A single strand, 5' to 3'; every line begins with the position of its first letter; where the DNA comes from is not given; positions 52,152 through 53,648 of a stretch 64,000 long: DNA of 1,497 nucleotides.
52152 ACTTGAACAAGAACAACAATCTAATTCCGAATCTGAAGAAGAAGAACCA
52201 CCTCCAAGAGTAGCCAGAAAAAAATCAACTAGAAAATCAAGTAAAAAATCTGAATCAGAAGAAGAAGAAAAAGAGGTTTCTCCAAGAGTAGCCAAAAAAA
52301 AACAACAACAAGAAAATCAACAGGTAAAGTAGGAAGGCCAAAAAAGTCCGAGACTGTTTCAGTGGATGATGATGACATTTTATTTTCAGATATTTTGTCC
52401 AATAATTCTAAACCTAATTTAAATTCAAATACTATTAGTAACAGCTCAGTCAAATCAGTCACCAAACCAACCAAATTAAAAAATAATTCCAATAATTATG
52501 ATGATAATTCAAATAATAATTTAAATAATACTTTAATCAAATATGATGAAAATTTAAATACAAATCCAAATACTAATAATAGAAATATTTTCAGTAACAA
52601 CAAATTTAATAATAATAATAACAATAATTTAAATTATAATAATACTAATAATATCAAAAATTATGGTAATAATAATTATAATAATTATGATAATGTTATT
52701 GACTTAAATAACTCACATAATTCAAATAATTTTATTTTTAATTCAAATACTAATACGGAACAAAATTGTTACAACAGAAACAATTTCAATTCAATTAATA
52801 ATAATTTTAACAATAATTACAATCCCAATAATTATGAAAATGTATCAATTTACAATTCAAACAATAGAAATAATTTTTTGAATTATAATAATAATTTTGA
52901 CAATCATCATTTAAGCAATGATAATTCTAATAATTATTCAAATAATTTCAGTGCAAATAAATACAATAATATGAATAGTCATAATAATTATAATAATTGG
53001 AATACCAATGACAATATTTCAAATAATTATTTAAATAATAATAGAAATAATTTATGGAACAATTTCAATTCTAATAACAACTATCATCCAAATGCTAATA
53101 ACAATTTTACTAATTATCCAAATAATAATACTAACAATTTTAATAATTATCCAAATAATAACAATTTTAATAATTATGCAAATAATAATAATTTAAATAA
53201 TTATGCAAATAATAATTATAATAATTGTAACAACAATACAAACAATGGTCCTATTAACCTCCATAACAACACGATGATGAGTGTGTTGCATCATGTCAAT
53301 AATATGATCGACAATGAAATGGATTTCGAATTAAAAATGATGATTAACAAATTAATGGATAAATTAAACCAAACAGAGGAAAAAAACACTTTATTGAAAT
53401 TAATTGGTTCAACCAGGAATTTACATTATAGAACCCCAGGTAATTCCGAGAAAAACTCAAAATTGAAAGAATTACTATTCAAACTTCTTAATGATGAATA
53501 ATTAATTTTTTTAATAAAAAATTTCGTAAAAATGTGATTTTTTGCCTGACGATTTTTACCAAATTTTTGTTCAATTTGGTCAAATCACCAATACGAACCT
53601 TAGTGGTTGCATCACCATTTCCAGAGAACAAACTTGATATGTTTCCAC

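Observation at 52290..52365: Frame switch at an A9 homopolymer joins the Ser/Lys-rich and Asn-rich halves of one gene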

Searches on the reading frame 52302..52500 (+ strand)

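Call 51: search_protein_families(library=pfam, proteins=[window:52302-52500:+], max_evalue=10)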
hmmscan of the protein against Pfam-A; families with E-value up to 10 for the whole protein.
window:52302-52500:+ (66 aa): 0 families
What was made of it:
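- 52332..52346 (+): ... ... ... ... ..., which reads GRPKK in frame 2. This is a motif like an AT-hook core, inside the basic linker. There is no Pfam hit (call 51), so it rests on the motif alone.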

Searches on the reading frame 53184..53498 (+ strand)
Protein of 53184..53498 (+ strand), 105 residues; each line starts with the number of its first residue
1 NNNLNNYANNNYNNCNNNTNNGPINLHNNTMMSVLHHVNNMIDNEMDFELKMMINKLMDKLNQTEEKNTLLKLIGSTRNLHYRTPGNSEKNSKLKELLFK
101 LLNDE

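Call 34: predict_structure(protein=window:53184-53498:+)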
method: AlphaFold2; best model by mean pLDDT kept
length: 105 residues; sequences in the alignment: 1
mean_pLDDT: 55.4   pTM: 0.43
mean pLDDT of the five models: 55.4, 53.4, 50.3, 49.6, 43.5
residues with pLDDT >= 90: 0; 70-90: 17; 50-70: 52; < 50: 36
segments of 3 or more residues with pLDDT < 50: 1-29, 83-86
pLDDT, mean of each block of 10 residues (from residue 1): 35 35 39 58 65 76 66 59 49 67 65
secondary structure, 60 per line:
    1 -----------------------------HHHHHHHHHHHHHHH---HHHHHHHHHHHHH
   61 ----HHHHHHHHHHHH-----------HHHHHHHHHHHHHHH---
elements in order: H30-44 H48-60 H65-76 H88-102

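Call 36: search_solved_structures(query=window:53184-53498:+, max_evalue=10)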
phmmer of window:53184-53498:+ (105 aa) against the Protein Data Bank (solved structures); distinct sequences matched with E-value up to 10: 2.
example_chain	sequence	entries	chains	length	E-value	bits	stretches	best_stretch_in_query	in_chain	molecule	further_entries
1dip_A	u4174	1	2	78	0.064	17.1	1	34-81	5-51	DELTA-SLEEP-INDUCING PEPTIDE IMMUNOREACTIVE PEPTIDE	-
8ark_A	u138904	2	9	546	1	13.2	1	21-71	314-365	ATP-dependent RNA helicase DBP2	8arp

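Call 39: fold_search(model_id=the predicted structure, library=pdb)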
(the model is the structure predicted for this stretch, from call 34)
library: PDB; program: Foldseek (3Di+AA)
matches with E <= 10: 5; with E <= 0.001: 0
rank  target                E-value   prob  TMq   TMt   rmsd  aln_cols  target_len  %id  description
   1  5vku_k                2.7e+00  0.06  0.22  0.09  12.8        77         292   18  An atomic structure of the human cytomegalovirus (HCMV) capsid with its securing layer of pp150 tegument protein (released 2017-06-28)
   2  7et3_n                5.6e+00  0.04  0.21  0.09  13.0        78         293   17  C5 portal vertex in the enveloped virion capsid (released 2021-07-14)
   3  9qwo_A                7.5e+00  0.04  0.24  0.16  14.5        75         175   11  Vinculin tail bound to paxillin LD2 (released 2025-04-23)
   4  5l0g_B                9.0e+00  0.04  0.25  0.16  14.6        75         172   11  Human metavinculin MVt Q971R, R975D, T978R mutant (residues 959-1134) in complex with PIP2 (released 2016-08-31)
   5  7w75_E                9.6e+00  0.04  0.24  0.18   8.0        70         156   17  Crystal structure of the K. lactis Bre1 RBD in complex with Rad6, crystal form I (released 2023-03-29)
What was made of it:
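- Tried and rejected: Foldseek against the PDB: best E=2.7, meaningless (call 39).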

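Call 51: search_protein_families(library=pfam, proteins=[window:53184-53498:+], max_evalue=10)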
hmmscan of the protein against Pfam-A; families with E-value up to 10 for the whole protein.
window:53184-53498:+ (105 aa): 0 families
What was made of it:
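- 53236..53498 (+): C-terminal non-repetitive helical region. It shows a weak similarity to a leucine zipper. No Pfam hit (call 51) and no fold match (call 39).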

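Call 52: search_solved_structures(query=window:53184-53498:+, max_evalue=1, show_alignments=1)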
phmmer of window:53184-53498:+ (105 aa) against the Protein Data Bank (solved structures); distinct sequences matched with E-value up to 1: 1.
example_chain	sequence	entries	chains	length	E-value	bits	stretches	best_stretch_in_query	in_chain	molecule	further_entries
1dip_A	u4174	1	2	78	0.064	17.1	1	34-81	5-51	DELTA-SLEEP-INDUCING PEPTIDE IMMUNOREACTIVE PEPTIDE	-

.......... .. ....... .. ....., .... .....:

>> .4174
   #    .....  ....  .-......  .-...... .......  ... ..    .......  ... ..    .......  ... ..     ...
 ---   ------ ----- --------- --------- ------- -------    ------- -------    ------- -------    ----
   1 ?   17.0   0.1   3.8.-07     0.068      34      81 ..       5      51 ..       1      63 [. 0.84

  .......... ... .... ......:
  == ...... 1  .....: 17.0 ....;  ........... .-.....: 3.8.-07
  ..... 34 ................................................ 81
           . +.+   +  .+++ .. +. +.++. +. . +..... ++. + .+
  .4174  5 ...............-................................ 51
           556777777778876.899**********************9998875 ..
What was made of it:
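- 53236..53498 (+): The AlphaFold model has four helices with pLDDT 55 (call 34). phmmer against the PDB gives E=0.064 to 1dip, the TSC22-family DIP zipper (calls 36, 52).
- On TSC22 / DIP leucine-zipper domain: phmmer against 1dip gives E=0.064, 17 bits (calls 36, 52).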
